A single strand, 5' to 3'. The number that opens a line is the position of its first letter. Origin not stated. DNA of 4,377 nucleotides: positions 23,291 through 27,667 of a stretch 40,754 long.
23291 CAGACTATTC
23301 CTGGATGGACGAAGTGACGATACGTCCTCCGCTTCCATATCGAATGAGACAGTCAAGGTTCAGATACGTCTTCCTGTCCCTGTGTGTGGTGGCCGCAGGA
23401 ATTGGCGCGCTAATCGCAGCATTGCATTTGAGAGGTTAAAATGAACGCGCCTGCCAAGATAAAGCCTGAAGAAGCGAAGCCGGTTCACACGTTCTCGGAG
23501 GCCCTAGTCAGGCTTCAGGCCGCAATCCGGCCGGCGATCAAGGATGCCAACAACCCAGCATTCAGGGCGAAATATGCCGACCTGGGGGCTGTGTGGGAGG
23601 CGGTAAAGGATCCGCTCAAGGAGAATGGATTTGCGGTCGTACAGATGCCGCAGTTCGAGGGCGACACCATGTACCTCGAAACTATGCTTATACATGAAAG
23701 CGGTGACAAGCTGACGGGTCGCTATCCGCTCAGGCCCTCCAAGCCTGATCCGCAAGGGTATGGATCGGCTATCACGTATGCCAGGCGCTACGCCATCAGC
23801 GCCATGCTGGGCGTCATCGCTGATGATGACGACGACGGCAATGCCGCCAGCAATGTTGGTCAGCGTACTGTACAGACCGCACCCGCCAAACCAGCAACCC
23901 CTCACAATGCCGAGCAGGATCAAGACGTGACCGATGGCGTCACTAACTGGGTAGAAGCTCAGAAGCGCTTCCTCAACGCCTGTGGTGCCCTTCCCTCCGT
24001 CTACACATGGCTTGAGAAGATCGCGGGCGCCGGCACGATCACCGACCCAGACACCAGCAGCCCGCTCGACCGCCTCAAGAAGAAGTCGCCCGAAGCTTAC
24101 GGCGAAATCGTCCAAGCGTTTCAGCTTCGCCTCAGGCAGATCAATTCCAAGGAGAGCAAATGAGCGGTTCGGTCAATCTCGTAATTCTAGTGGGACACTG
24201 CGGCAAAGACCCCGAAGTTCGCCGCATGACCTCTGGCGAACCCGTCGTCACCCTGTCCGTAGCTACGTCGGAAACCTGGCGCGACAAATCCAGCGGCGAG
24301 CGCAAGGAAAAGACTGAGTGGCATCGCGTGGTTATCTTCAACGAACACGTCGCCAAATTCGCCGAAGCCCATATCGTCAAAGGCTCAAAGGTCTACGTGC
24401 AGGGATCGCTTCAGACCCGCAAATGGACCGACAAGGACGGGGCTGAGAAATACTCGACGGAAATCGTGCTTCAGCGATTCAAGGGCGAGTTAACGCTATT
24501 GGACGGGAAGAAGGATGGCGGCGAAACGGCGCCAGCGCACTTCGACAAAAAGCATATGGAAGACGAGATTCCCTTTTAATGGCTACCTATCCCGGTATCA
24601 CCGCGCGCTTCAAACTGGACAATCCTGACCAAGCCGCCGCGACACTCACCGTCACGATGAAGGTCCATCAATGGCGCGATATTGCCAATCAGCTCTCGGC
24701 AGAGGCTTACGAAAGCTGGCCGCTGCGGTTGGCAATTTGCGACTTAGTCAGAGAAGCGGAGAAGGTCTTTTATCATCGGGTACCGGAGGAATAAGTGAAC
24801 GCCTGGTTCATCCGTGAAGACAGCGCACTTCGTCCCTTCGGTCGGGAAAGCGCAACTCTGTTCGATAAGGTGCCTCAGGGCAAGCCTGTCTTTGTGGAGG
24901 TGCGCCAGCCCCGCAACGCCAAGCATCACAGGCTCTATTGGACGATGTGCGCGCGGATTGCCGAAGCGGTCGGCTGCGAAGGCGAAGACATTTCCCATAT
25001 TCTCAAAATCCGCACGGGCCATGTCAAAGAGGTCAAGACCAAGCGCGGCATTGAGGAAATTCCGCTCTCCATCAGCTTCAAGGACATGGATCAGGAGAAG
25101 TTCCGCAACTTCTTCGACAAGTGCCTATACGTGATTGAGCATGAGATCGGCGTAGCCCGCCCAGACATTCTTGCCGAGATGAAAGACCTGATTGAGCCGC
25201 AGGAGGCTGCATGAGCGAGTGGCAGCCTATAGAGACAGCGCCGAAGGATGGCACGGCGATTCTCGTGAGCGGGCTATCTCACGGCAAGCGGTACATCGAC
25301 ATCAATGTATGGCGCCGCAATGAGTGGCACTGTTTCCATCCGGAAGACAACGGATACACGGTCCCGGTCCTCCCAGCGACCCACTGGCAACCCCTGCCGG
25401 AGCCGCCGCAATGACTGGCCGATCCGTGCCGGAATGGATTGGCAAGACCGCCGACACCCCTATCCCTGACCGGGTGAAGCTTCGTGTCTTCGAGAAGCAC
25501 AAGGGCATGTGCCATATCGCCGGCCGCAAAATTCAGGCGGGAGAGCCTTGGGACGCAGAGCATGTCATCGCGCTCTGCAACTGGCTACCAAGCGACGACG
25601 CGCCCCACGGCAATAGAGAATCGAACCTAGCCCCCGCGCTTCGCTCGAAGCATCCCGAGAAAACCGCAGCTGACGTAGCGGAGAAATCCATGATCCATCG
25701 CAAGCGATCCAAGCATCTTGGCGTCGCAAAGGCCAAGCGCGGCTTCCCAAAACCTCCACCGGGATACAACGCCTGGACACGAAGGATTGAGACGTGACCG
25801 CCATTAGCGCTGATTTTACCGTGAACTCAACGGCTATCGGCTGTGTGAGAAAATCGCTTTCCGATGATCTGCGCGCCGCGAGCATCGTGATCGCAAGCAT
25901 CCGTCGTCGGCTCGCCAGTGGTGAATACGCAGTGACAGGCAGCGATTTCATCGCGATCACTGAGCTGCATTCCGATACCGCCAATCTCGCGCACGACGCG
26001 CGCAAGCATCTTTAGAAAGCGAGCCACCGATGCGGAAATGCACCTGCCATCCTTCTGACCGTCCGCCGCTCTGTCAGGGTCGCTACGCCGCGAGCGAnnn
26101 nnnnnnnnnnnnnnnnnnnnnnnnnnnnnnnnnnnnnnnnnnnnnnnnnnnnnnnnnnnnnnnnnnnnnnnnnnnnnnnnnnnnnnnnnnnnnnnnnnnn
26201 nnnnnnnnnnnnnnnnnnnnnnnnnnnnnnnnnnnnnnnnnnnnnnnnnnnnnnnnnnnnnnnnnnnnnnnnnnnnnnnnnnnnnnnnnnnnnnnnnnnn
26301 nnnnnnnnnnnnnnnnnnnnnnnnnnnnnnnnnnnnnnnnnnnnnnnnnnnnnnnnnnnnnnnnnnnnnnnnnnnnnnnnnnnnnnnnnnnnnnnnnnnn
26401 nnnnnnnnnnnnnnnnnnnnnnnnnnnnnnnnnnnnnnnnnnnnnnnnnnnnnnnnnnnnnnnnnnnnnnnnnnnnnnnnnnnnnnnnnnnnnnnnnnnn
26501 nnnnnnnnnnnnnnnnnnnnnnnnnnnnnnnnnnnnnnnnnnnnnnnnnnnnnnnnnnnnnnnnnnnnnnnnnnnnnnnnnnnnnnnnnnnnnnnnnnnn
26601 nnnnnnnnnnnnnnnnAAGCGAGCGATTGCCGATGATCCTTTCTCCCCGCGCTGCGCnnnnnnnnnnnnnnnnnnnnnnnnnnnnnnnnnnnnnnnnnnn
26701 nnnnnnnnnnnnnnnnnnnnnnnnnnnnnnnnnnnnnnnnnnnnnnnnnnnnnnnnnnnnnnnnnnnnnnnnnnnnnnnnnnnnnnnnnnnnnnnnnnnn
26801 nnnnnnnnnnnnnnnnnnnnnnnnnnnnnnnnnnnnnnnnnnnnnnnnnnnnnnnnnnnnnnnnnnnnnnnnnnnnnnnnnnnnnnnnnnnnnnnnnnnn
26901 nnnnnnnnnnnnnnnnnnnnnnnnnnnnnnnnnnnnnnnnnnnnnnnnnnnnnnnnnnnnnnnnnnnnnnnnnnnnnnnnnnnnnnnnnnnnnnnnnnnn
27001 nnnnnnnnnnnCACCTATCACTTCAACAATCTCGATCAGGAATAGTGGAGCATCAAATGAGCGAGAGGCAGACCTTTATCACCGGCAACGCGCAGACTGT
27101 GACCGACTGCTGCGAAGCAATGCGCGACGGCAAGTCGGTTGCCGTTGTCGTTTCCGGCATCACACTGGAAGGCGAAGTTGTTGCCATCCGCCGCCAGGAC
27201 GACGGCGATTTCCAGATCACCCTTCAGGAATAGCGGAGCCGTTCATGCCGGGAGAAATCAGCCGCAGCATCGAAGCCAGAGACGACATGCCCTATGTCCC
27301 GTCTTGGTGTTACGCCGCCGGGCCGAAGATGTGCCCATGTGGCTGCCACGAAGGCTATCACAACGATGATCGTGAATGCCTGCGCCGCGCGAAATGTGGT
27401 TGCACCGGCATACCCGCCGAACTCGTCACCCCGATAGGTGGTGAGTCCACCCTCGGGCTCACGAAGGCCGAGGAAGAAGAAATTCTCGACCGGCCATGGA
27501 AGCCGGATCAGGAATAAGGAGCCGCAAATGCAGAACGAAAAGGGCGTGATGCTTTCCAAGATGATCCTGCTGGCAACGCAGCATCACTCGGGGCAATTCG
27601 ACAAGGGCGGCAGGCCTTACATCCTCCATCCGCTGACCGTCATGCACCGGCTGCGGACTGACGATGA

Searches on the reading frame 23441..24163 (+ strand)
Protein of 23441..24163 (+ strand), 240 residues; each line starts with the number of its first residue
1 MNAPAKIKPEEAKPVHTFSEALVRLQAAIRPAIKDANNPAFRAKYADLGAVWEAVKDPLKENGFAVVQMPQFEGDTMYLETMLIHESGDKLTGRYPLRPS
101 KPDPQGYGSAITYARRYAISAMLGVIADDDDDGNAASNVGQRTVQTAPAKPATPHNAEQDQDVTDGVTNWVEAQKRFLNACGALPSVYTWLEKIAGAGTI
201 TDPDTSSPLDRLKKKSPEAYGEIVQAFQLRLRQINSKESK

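Call 20: search_protein_families(library=phrogs, proteins=[window:23441-24163:+], max_evalue=0.001)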
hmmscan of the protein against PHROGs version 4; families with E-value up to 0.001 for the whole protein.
window:23441-24163:+ (240 aa): 5 families
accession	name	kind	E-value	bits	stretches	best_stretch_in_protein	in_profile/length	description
phrog_2324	-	DNA, RNA and nucleotide metabolism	2e-40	139.5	1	13-163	6-158/193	Erf-like ssDNA annealing protein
phrog_155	-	DNA, RNA and nucleotide metabolism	8.6e-37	128.4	1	13-173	63-241/308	Erf-like ssDNA annealing protein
phrog_10003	-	other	4.9e-17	63.3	1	32-146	59-181/297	recombinase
phrog_34817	-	unknown function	1.7e-15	58.1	1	37-158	39-161/291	-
phrog_37640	-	unknown function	2.9e-05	25.2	1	103-146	30-68/169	-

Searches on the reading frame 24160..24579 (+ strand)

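Call 20: search_protein_families(library=phrogs, proteins=[window:24160-24579:+], max_evalue=0.001)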
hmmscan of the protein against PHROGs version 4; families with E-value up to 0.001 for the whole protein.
window:24160-24579:+ (139 aa): 2 families
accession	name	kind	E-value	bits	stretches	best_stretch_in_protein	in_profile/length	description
phrog_44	-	DNA, RNA and nucleotide metabolism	1.4e-41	144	1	1-139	83-228/271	single strand DNA binding protein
phrog_25370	-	unknown function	6.6e-07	29.9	1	5-52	2-48/48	-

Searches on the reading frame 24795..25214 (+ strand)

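Call 20: search_protein_families(library=phrogs, proteins=[window:24795-25214:+], max_evalue=0.001)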
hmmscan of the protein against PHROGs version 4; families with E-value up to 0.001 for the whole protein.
window:24795-25214:+ (139 aa): 2 families
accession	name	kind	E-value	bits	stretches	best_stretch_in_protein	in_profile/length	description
phrog_319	-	DNA, RNA and nucleotide metabolism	7.7e-17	62.4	1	9-116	11-134/159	NinB/ Orf homologous recombination mediator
phrog_72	-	DNA, RNA and nucleotide metabolism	3.4e-05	25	1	24-109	33-130/161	NinB/ Orf homologous recombination mediator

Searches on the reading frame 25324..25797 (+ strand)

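Call 20: search_protein_families(library=phrogs, proteins=[window:25324-25797:+], max_evalue=0.001)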
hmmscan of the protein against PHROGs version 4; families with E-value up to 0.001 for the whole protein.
window:25324-25797:+ (157 aa): 1 family
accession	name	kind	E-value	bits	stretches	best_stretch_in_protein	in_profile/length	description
phrog_333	-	DNA, RNA and nucleotide metabolism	2.9e-11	44.7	1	33-140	3-110/138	HNH endonuclease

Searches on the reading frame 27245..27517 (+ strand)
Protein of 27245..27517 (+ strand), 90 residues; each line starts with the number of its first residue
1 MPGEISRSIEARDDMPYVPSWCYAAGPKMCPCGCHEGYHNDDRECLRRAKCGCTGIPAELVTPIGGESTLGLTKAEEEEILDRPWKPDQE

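Call 20: search_protein_families(library=phrogs, proteins=[window:27245-27517:+], max_evalue=0.001)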
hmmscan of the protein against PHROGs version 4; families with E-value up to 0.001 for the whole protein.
window:27245-27517:+ (90 aa): 0 families

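Call 31: search_protein_families(library=pfam, proteins=[window:27245-27517:+], max_evalue=0.05)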
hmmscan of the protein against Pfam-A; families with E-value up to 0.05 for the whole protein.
window:27245-27517:+ (90 aa): 0 families
